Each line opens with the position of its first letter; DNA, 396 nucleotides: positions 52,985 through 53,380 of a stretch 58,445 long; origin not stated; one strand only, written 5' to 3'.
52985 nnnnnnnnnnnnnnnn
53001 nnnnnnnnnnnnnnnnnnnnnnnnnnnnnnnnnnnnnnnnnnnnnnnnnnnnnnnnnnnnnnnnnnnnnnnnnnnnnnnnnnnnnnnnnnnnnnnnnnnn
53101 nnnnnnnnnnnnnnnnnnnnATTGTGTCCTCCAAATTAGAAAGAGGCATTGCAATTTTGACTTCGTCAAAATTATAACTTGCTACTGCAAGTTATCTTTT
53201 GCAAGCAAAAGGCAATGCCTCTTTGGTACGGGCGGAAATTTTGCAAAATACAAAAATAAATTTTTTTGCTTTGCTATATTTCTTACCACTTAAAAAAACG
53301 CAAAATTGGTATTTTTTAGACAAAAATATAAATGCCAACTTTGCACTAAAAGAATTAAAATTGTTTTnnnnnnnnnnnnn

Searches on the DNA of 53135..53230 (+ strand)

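Call 27: search_dna_similar(query=window:53135-53230:+, collection=phages, mode=distant, max_evalue=1)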
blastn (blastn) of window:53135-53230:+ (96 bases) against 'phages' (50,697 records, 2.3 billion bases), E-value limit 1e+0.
Records with a match: 3; places in all: 3; records where one place covers at least 80% of the query: 0.
Best place of each record, by identity: 95-99% 1; 90-95% 2.
By first word of the organism name: Escherichia 2; Microviridae 1.
By host as written in the record: - 2; Escherichia coli strain SCU-107 1.
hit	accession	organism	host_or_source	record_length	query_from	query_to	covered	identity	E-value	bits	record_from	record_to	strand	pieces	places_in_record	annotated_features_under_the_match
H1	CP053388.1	Escherichia phage CMS-2020a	Escherichia coli strain SCU-107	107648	66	96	32%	90.6%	9e-1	38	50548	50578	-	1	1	record has no annotation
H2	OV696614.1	Escherichia phage Cyrano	-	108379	66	96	32%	90.6%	9e-1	38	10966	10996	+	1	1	Tail Tape Measure protein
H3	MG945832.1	Microviridae sp.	pig feces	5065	21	44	25%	95.8%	3e-1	40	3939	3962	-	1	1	none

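Call 28: search_dna_similar(query=window:53135-53230:+, collection=plasmids, mode=distant, max_evalue=1)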
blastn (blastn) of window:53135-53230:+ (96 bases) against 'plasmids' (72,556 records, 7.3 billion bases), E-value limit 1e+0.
Records with a match: 13; places in all: 13; records where one place covers at least 80% of the query: 0.
Best place of each record, by identity: 80-90% 13.
By first word of the organism name: Escherichia 13.
By predicted mobility (MOB-suite, as given by PLSDB): mobilizable 12; non-mobilizable 1.
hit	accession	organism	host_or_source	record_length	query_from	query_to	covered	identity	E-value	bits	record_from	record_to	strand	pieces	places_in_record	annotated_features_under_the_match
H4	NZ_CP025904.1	Escherichia coli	Homo sapiens,stool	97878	45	84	42%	82.5%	2e-1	42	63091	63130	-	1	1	cfaB: CFA/I pilus major pilin CfaB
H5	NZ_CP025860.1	Escherichia coli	Homo sapiens,stool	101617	45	84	42%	82.5%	2e-1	42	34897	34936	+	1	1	cfaB: CFA/I pilus major pilin CfaB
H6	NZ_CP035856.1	Escherichia coli TW11681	-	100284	45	84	42%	82.5%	2e-1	42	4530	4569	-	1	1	cfaB: CFA/I pilus major pilin CfaB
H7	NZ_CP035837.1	Escherichia coli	Homo sapiens,stool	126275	45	84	42%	82.5%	2e-1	42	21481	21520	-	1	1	cfaB: CFA/I pilus major pilin CfaB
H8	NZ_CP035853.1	Escherichia coli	Homo sapiens,stool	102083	45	84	42%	82.5%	2e-1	42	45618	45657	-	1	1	cfaB: CFA/I pilus major pilin CfaB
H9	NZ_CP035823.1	Escherichia coli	Homo sapiens,stool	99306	45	84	42%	82.5%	2e-1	42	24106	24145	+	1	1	cfaB: CFA/I pilus major pilin CfaB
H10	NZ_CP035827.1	Escherichia coli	Homo sapiens,stool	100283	45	84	42%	82.5%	2e-1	42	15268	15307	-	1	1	cfaB: CFA/I pilus major pilin CfaB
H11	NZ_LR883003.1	Escherichia coli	-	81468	45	84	42%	82.5%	2e-1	42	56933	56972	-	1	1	cfaB: CFA/I pilus major pilin CfaB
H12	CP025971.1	Escherichia coli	Homo sapiens,stool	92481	45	84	42%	82.5%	2e-1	42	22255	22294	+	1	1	none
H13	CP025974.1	Escherichia coli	Homo sapiens,stool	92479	45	84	42%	82.5%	2e-1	42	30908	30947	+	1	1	none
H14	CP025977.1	Escherichia coli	Homo sapiens,stool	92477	45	84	42%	82.5%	2e-1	42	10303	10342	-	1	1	none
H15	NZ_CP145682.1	Escherichia coli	Homo sapiens,stool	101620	45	84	42%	82.5%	2e-1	42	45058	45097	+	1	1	cfaB: CFA/I pilus major pilin CfaB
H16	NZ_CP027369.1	Escherichia coli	Homo sapiens,stool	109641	62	96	36%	88.9%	2e-1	41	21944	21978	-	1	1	none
